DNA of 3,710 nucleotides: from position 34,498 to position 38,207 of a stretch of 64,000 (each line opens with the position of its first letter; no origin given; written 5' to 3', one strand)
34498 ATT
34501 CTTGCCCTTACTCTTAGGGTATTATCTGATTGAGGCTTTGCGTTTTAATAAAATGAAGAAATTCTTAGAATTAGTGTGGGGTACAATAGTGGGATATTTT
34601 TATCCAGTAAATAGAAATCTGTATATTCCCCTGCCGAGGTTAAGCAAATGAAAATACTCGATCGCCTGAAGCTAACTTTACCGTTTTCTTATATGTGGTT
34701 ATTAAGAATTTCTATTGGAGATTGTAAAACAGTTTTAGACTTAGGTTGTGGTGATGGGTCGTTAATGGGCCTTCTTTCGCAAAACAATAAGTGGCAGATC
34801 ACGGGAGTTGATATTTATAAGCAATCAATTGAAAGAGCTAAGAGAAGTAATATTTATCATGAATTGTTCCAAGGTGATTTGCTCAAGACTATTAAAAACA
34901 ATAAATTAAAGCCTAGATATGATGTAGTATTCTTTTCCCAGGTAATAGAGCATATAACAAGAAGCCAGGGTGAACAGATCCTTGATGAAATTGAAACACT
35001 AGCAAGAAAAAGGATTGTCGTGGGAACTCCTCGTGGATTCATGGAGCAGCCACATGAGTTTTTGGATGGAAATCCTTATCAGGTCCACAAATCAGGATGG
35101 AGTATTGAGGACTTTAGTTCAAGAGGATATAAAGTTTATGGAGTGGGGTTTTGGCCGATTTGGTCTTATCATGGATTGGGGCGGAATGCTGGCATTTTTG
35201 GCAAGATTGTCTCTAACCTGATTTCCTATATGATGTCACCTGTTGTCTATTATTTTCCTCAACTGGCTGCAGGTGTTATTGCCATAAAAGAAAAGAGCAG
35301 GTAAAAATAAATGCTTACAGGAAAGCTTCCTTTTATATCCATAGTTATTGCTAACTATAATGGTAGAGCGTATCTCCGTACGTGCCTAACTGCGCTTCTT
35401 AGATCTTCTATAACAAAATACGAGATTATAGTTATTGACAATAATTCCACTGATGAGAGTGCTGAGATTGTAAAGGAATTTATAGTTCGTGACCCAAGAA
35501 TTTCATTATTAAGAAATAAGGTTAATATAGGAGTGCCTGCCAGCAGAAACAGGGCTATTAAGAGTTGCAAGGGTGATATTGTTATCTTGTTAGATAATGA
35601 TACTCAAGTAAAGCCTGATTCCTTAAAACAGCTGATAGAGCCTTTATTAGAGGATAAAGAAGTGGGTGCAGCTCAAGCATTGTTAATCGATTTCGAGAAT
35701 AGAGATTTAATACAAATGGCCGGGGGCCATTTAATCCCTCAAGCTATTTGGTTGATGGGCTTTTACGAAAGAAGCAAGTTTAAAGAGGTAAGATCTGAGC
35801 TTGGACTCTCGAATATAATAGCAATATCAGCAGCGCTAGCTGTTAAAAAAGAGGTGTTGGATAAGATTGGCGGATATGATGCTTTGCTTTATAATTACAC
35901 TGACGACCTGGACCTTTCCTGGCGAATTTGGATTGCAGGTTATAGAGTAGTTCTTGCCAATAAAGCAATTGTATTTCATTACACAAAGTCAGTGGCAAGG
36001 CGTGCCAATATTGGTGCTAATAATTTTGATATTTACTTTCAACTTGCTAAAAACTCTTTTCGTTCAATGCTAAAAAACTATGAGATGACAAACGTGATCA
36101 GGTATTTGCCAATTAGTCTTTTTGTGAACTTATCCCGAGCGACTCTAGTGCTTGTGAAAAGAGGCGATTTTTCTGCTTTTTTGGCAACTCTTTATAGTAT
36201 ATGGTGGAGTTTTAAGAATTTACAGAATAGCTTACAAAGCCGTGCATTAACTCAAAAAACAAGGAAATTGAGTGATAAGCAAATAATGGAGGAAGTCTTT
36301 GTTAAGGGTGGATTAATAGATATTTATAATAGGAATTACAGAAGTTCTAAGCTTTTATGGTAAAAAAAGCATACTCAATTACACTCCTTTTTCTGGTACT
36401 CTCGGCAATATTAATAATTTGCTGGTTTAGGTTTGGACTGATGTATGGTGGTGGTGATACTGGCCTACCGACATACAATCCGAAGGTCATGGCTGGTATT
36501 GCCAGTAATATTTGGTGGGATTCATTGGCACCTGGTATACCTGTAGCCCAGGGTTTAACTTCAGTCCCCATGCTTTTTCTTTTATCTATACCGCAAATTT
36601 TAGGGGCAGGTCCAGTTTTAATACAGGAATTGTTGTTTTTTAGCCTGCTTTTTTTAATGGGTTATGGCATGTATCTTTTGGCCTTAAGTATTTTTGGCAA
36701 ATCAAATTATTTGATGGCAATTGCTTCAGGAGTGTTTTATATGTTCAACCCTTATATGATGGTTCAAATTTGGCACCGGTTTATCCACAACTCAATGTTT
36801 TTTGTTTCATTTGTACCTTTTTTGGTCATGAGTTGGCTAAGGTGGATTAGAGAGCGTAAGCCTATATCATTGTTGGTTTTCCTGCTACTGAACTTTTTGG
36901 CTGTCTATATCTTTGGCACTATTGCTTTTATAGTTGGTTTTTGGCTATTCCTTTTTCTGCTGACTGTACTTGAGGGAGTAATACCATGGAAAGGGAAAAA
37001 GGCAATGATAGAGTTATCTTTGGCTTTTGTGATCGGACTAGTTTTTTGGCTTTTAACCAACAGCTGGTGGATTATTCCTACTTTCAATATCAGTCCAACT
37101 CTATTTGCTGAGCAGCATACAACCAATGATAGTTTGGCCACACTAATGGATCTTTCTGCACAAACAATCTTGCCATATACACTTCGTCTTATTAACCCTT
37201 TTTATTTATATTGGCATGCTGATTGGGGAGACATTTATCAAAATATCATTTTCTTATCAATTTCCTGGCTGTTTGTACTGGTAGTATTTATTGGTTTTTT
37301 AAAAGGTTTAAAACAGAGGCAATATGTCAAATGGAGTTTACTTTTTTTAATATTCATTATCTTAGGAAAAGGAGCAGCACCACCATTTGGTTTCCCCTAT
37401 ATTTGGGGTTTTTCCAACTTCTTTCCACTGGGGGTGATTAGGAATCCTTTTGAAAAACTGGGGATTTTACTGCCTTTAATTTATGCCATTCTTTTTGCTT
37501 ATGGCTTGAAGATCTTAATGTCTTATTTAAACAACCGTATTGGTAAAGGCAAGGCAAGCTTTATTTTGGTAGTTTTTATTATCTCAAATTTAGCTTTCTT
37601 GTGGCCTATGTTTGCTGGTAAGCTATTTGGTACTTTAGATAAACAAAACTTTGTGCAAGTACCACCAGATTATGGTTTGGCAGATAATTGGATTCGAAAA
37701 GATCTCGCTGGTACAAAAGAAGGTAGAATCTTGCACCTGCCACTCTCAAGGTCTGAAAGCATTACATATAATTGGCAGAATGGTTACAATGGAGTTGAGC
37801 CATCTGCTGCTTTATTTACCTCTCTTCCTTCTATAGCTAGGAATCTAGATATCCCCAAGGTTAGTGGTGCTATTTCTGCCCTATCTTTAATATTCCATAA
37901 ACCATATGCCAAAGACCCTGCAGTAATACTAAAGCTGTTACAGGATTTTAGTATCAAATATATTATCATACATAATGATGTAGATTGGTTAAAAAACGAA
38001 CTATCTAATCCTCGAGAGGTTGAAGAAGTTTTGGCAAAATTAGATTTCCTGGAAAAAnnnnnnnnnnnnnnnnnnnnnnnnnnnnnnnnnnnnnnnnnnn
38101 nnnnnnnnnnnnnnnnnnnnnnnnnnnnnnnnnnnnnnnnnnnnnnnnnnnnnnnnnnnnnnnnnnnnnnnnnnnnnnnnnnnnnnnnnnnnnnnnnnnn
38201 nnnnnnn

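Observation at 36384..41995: Two adjacent giant membrane-protein genes share a 1.67-kb block of apparently perfect nucleotide identity, then diverge abruptly into different C-terminal domains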

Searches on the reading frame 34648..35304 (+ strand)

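Call 8: search_protein_families(library=pfam, proteins=[window:34648-35304:+], max_evalue=0.01)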
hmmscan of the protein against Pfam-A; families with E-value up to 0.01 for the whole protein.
window:34648-35304:+ (218 aa): 13 families
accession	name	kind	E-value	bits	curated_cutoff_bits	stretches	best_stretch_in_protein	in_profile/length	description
PF13649.12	Methyltransf_25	-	1.7e-12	48.3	27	1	29-120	1-94/97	Methyltransferase domain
PF13847.12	Methyltransf_31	-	6.3e-12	45.8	27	1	27-144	5-128/145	Methyltransferase domain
PF08242.18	Methyltransf_12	-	5e-11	43.6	30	1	30-119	1-92/98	Methyltransferase domain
PF13489.12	Methyltransf_23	-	6.2e-11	42.7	27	1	24-117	21-106/164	Methyltransferase domain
PF08241.18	Methyltransf_11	-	1.6e-10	41.9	21.2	1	30-120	1-88/95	Methyltransferase domain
PF07021.18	MetW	-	2.4e-10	40.8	21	1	23-125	11-108/193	Methionine biosynthesis protein MetW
PF01728.25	FtsJ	-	2e-05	25.1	24.1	1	25-95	21-96/181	FtsJ-like methyltransferase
PF05175.20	MTS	-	0.00018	21.6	23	1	27-83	33-95/170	Methyltransferase small domain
PF03848.20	TehB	-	0.00019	21.4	20.4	1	25-117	31-122/193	Tellurite resistance protein TehB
PF05401.17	NodS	-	0.00079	19.8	24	1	18-104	34-120/201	Nodulation protein S (NodS)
PF13679.12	Methyltransf_32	-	0.0016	18.8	27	1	25-68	25-73/143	Methyltransferase domain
PF02353.26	CMAS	-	0.0031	17.3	27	1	21-112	58-149/273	Mycolic acid cyclopropane synthetase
PF02390.23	Methyltransf_4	-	0.0064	16.4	24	1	27-67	3-44/173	Putative methyltransferase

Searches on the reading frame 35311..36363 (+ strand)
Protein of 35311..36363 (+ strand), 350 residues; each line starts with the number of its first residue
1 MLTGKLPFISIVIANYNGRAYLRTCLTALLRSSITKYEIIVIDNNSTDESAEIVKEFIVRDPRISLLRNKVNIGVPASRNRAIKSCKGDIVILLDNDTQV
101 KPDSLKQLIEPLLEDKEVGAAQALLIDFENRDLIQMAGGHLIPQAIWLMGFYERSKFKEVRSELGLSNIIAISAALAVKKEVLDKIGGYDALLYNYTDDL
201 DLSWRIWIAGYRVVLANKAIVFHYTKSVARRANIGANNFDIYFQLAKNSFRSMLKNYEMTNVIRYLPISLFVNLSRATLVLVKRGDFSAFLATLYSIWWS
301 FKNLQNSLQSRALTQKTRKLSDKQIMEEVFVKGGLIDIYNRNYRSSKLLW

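Call 8: search_protein_families(library=pfam, proteins=[window:35311-36363:+], max_evalue=0.01)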
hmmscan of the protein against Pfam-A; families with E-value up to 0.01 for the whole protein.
window:35311-36363:+ (350 aa): 5 families
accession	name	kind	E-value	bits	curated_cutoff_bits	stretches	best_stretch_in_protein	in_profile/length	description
PF00535.33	Glycos_transf_2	-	3.6e-33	115.3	23.3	1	10-186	1-167/168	Glycosyl transferase family 2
PF13641.12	Glyco_tranf_2_3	-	1.3e-23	84.7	27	1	9-227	3-215/230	Glycosyltransferase like family 2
PF10111.15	Glyco_tranf_2_2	-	3.6e-11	43.5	27.3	1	13-209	6-202/276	Glycosyltransferase like family 2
PF13506.12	Glyco_transf_21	-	9e-11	42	21.7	1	81-223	24-154/174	Glycosyl transferase family 21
PF13632.12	Glyco_trans_2_3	-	2.3e-10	41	27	1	90-227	1-127/198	Glycosyl transferase family group 2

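Call 90: search_protein_families(library=ncbifam, proteins=[window:35311-36363:+], max_evalue=0.001)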
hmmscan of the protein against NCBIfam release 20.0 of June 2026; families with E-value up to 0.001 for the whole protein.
window:35311-36363:+ (350 aa): 27 families (the best 25 are shown)
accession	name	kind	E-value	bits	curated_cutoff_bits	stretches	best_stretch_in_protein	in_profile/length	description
NF041875.1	EPS_EpsD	equivalog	8.2e-24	84.6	370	1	9-232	1-220/325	exopolysaccharide biosynthesis glycosyltransferase EpsD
TIGR03937.1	PgaC_IcaA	equivalog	1.8e-23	83.1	422.3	1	5-222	43-249/407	poly-beta-1,6-N-acetyl-D-glucosamine synthase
NF007482.0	PRK10073.1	equivalog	8.2e-21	74.3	423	1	7-115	6-113/334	glycosyltransferase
TIGR03965.1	mycofact_glyco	equivalog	1.5e-20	73.5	280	1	6-225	73-282/467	mycofactocin biosynthesis glycosyltransferase MftF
NF047683.1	TeichurnBiosyTuaG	equivalog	1.8e-16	60.6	400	1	5-113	4-112/252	teichuronic acid biosynthesis protein TuaG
NF045692.1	OglycostaseCruG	equivalog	2.2e-16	59.8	600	1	6-219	40-251/386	2'-O-glycosyltransferase CruG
NF038299.1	EPS_HpsN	equivalog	1e-15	57.5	425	1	7-264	1-261/317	hormogonium polysaccharide biosynthesis glycosyltransferase HpsN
NF038302.1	EPS_HpsE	equivalog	2.4e-15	56.3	300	1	9-121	3-120/307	hormogonium polysaccharide biosynthesis glycosyltransferase HpsE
NF050050.1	ProtGlycPglI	equivalog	6.1e-15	55.4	500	1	7-111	2-107/306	GalNAc(5)-diNAcBac-PP-undecaprenol beta-1,3-glucosyltransferase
TIGR04283.1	glyco_like_mftF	equivalog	1.4e-12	47.7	182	1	9-221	1-183/221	TIGR04283 family arsenosugar biosynthesis glycosyltransferase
TIGR03111.1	glyc2_xrt_Gpos1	hypoth_equivalog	1.9e-12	46.7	363.95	1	3-139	45-181/439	TIGR03111 family XrtG-associated glycosyltransferase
TIGR04242.1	nodulat_NodC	equivalog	3.1e-12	46.2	550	1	4-154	45-194/395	chitooligosaccharide synthase NodC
NF053739.1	GlytfEpsEBac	equivalog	5.7e-12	45.2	450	1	7-117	1-112/265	glycosyltransferase EpsE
NF041394.1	GtaseAglG_Halo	equivalog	1.1e-11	44.6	440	1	9-192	3-177/304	glucosyl-dolichyl phosphate glucuronosyltransferase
TIGR04017.1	WcaA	equivalog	2.4e-11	43.8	495.75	1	6-108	4-106/279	colanic acid biosynthesis glycosyltransferase WcaA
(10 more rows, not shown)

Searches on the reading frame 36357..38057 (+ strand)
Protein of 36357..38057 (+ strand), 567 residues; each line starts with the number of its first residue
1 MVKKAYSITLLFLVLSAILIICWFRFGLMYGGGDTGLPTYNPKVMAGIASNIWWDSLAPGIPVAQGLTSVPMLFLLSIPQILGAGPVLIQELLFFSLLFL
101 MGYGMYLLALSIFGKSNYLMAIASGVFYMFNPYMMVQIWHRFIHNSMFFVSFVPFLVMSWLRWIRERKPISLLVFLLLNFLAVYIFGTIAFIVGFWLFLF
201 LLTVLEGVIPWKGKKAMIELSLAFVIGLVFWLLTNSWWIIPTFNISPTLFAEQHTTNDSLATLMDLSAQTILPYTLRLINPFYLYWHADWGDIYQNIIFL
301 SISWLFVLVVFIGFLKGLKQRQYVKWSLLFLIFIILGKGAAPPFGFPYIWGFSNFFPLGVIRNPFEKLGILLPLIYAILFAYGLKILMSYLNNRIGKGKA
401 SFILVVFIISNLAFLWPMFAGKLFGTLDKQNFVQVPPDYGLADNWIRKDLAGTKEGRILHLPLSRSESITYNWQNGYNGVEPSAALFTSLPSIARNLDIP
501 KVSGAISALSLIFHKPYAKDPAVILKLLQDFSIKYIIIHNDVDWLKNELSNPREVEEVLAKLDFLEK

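Call 15: find_related_loci(query=window:36357-38057:+, collection=genome_contigs, flank=10000)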
Query window:36357-38057:+ (567 aa) in genome_contigs; peptide patterns used: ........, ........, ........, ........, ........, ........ (x = any residue, [..] = any of these).
22 stretches matched a pattern; 9 encode a relative of the query (tblastn E <= 1e-3); 9 distinct loci.
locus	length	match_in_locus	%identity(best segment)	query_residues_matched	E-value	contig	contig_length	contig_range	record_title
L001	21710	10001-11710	73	1-567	0e+0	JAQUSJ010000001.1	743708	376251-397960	MAG: Candidatus Daviesbacteria bacterium isolate STD1_94 NODE_9_length_743708_cov_15.213565_Sandtown_D1, whole genome sh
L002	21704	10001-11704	47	1-566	4e-168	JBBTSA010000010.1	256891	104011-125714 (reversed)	MAG: Patescibacteria group bacterium isolate H51-bin048_1 H51_bin048_1_000000000010, whole genome shotgun sequence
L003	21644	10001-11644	47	22-567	1e-163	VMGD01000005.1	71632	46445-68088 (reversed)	MAG: Microgenomates group bacterium Gr01-1014_7 G01um10147_scaffold_112, whole genome shotgun sequence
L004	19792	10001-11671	45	11-565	3e-165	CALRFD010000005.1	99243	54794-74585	MAG: Patescibacteria group bacterium isolate Ike-100m-12 genome assembly, contig: Ike-100-c67, whole genome shotgun sequ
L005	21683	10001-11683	45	2-567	2e-158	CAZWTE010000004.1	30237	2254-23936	MAG TPA_asm: uncultured Gammaproteobacteria bacterium isolate binchicken_co144_909 genome assembly, contig: NODE_3165_le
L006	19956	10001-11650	46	10-567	7e-162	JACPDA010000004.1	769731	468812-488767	MAG: Candidatus Daviesbacteria bacterium isolate NC_groundwater_297_Ag_B-0.1um_41_14 S7_GD2017_3_B1_scaffold_1, whole ge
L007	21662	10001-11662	47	10-567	6e-154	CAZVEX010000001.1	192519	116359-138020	MAG TPA_asm: uncultured Gammaproteobacteria bacterium isolate binchicken_co38_210 genome assembly, contig: NODE_177_leng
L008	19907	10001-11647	46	11-567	3e-166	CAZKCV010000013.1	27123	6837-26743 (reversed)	MAG TPA_asm: uncultured Gammaproteobacteria bacterium isolate binchicken_co251_142 genome assembly, contig: NODE_2416_le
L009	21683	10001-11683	41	11-567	4e-131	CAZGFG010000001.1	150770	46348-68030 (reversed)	MAG TPA_asm: uncultured Gammaproteobacteria bacterium isolate binchicken_co125_1135 genome assembly, contig: NODE_224_le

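Call 25: find_related_loci(query=A1, collection=metagenome_contigs, flank=8000)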
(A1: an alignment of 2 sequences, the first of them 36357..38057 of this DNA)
Query A1 (567 aa) in metagenome_contigs; peptide patterns used: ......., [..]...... (x = any residue, [..] = any of these).
176 stretches matched a pattern; 22 encode a relative of the query (tblastn E <= 1e-3); 22 distinct loci.
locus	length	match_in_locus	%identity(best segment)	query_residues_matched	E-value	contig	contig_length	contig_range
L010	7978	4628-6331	70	1-567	0e+0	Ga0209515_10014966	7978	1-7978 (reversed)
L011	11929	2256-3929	70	10-567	0e+0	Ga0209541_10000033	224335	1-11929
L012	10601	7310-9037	67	1-567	0e+0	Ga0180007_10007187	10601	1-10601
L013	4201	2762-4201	68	10-482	0e+0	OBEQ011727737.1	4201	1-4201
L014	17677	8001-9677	50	10-567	0e+0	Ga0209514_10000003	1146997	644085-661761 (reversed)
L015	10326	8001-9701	48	3-567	2e-178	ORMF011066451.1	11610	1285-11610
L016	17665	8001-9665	46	10-566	1e-166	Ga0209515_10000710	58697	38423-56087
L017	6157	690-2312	49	23-567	3e-166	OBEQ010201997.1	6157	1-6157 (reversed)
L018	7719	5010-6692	48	3-567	5e-165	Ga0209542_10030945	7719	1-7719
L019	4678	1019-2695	46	10-566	6e-166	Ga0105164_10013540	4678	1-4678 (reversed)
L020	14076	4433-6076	46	22-567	3e-161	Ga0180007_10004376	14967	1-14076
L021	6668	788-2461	46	6-567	4e-161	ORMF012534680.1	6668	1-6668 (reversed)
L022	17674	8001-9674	46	6-567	1e-160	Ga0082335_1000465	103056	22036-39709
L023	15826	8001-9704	47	1-566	4e-168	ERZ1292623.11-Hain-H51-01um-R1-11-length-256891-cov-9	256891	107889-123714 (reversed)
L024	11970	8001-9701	69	1-567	0e+0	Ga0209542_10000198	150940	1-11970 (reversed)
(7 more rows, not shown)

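Call 41: search_protein_families(library=pfam, proteins=[window:36357-38057:+], max_evalue=5)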
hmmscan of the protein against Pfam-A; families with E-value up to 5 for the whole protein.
window:36357-38057:+ (567 aa): 1 family
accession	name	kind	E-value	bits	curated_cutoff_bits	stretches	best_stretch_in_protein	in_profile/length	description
PF10131.15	PTPS_related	-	0.031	13.2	26.4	1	85-336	20-240/621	6-pyruvoyl-tetrahydropterin synthase related domain; membrane protein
